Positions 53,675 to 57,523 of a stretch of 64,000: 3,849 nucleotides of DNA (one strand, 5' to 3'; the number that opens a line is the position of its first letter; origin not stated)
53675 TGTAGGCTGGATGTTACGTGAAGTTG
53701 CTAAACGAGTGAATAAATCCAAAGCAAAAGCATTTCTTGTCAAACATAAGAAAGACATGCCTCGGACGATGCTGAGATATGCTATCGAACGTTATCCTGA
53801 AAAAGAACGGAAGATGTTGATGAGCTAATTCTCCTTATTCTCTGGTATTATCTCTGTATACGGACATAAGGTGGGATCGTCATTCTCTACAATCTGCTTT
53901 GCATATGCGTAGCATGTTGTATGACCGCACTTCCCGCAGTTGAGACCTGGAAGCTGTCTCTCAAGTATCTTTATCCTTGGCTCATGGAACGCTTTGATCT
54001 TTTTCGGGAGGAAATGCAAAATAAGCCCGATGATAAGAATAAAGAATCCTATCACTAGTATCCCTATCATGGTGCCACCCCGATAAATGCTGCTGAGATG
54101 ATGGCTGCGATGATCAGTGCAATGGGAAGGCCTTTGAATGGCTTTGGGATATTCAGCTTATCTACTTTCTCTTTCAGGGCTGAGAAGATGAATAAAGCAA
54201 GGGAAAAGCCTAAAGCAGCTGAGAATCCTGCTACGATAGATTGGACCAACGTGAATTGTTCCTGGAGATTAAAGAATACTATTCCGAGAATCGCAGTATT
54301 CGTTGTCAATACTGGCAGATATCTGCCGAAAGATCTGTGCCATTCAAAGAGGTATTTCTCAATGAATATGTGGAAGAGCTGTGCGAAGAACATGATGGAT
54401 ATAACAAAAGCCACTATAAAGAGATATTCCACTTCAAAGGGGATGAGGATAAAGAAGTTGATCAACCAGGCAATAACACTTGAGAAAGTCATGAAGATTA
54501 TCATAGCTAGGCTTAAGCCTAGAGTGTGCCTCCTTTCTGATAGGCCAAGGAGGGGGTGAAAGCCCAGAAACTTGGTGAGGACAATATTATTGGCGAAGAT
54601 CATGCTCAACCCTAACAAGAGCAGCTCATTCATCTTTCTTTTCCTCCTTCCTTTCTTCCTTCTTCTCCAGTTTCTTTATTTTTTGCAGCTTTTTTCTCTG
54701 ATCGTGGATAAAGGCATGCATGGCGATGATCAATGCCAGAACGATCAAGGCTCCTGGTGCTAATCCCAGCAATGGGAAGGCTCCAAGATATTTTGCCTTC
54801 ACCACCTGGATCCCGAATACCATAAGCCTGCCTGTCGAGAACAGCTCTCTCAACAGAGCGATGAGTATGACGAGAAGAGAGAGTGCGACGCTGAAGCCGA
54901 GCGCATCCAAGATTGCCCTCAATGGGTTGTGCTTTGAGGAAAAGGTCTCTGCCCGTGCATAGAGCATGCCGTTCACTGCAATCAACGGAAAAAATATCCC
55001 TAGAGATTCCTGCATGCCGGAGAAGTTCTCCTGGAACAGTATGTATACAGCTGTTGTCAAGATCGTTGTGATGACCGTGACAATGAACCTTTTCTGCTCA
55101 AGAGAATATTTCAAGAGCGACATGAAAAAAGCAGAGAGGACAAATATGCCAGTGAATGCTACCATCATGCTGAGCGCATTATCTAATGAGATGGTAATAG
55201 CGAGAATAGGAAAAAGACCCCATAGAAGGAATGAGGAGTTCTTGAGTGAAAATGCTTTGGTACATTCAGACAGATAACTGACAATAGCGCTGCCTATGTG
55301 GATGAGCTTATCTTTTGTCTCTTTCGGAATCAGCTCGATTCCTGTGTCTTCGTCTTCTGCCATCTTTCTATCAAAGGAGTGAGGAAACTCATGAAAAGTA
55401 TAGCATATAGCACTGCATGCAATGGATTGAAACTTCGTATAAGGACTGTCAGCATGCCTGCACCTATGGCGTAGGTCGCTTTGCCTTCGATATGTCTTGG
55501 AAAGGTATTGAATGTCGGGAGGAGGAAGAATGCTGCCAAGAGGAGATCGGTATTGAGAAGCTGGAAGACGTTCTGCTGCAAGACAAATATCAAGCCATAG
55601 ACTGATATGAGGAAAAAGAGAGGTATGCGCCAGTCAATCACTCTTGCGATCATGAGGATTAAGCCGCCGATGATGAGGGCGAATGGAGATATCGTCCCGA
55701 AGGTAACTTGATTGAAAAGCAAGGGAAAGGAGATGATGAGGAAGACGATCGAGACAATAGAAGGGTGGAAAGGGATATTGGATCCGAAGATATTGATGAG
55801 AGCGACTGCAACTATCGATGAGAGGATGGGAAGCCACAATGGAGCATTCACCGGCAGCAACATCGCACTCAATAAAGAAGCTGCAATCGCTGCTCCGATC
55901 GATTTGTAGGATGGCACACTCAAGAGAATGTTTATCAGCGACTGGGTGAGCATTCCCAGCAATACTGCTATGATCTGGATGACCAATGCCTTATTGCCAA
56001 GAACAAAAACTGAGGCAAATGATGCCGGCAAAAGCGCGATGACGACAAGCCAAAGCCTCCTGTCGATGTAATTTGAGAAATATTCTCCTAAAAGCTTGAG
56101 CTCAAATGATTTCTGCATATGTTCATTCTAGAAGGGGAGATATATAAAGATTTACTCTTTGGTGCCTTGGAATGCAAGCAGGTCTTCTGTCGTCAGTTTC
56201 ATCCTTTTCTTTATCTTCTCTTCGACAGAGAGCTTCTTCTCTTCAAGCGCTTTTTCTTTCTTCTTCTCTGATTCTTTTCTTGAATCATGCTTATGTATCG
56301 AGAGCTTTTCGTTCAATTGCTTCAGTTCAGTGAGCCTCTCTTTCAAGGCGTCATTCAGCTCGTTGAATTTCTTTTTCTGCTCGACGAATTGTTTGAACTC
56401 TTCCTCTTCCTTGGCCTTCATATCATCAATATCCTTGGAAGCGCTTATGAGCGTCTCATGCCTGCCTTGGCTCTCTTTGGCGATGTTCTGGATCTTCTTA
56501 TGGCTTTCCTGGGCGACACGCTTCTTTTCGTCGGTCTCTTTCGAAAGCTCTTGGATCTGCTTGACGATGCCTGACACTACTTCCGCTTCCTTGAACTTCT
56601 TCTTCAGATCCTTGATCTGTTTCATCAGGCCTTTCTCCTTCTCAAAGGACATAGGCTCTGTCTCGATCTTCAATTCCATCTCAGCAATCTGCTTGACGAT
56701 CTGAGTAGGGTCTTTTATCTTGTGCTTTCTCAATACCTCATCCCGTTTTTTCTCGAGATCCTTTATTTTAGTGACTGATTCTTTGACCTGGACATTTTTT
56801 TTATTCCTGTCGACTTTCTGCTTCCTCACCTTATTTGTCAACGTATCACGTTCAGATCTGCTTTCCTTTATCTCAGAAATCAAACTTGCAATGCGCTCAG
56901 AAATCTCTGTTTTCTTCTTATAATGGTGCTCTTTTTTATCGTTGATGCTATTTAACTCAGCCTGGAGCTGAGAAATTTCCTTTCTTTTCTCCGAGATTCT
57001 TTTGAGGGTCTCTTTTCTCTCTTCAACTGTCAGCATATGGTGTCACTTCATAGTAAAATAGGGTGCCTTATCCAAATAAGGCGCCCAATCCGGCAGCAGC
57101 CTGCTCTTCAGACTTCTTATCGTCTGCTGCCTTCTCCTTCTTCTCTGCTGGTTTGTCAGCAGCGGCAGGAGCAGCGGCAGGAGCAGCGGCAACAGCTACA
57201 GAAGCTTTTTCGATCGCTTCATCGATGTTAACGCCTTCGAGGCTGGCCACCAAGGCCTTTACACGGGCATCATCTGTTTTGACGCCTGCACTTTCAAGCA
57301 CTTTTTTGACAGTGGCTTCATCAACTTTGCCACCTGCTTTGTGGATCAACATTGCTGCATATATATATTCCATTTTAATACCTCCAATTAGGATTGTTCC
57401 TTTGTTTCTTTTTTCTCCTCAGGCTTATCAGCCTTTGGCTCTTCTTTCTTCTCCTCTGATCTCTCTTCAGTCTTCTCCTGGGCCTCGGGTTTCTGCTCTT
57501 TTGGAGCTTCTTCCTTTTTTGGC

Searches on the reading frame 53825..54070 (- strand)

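Call 78: search_protein_families(library=pfam, proteins=[window:53825-54070:-], max_evalue=0.01)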
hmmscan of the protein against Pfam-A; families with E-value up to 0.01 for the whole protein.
window:53825-54070:- (81 aa): 2 families
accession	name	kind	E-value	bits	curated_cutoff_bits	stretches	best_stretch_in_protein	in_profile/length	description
PF04060.18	FeS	-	3.4e-12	46.3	23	1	40-71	1-33/33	Putative Fe-S cluster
PF01096.23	Zn_ribbon_TFIIS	-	0.00038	20.6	21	1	44-69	2-27/39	Transcription factor S-II (TFIIS)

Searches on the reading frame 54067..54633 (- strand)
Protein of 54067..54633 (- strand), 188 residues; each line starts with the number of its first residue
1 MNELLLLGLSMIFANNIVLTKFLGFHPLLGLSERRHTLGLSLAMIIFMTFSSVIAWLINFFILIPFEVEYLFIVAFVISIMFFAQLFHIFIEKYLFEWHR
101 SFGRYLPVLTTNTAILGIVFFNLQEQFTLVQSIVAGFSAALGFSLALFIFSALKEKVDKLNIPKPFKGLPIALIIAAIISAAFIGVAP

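Call 78: search_protein_families(library=pfam, proteins=[window:54067-54633:-], max_evalue=0.01)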
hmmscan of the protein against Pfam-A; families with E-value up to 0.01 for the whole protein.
window:54067-54633:- (188 aa): 1 family
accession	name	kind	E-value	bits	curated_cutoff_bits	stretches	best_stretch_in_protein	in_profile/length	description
PF02508.19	Rnf-Nqr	-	2.5e-34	119.2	23.8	1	9-186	6-170/174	Rnf-Nqr subunit, membrane protein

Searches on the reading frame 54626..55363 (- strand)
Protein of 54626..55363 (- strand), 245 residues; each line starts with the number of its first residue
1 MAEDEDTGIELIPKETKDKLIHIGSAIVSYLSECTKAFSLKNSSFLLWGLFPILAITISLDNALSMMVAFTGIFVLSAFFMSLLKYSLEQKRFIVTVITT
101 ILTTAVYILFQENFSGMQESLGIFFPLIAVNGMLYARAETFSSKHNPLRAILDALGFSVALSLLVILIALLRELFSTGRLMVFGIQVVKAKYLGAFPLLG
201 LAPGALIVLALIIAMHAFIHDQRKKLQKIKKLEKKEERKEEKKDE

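Call 78: search_protein_families(library=pfam, proteins=[window:54626-55363:-], max_evalue=0.01)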
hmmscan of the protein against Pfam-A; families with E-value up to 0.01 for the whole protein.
window:54626-55363:- (245 aa): 2 families
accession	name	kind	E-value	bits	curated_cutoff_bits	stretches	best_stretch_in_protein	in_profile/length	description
PF02508.19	Rnf-Nqr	-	6.9e-24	85.2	23.8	1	37-213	8-174/174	Rnf-Nqr subunit, membrane protein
PF07274.17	DUF1440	-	0.0022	18.5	34.7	0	140-205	46-111/135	Protein of unknown function (DUF1440)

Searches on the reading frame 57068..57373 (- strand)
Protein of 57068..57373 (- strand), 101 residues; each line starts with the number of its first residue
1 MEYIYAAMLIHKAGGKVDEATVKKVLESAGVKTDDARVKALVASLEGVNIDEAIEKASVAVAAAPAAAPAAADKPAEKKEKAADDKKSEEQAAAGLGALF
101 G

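Call 4: search_protein_families(library=pfam, proteins=[window:57068-57373:-], max_evalue=0.1)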
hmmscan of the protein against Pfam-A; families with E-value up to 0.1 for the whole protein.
window:57068-57373:- (101 aa): 5 families
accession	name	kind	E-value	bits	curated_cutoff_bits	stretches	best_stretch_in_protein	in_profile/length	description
PF00428.24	Ribosomal_60s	-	1.2e-14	55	28.1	1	17-100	2-88/88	60s Acidic ribosomal protein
PF17940.6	TetR_C_31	-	0.0038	17.8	27.4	1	16-63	49-91/107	Tetracyclin repressor-like, C-terminal domain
PF03540.19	TAF10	-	0.01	16.4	28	1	19-79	17-69/102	Transcription initiation factor TFIID 23-30kDa subunit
PF17959.7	EF-hand_14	-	0.016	16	23.7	1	11-51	11-51/90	EF-hand domain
PF01498.24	HTH_Tnp_Tc3_2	-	0.085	13.6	31.5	0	11-42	21-55/72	Transposase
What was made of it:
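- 57068..57373 (-): Ribosomal stalk protein P1 (L12e), last gene of the L1 operon. Pfam Ribosomal_60s, 1.2e-14 (call 4).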
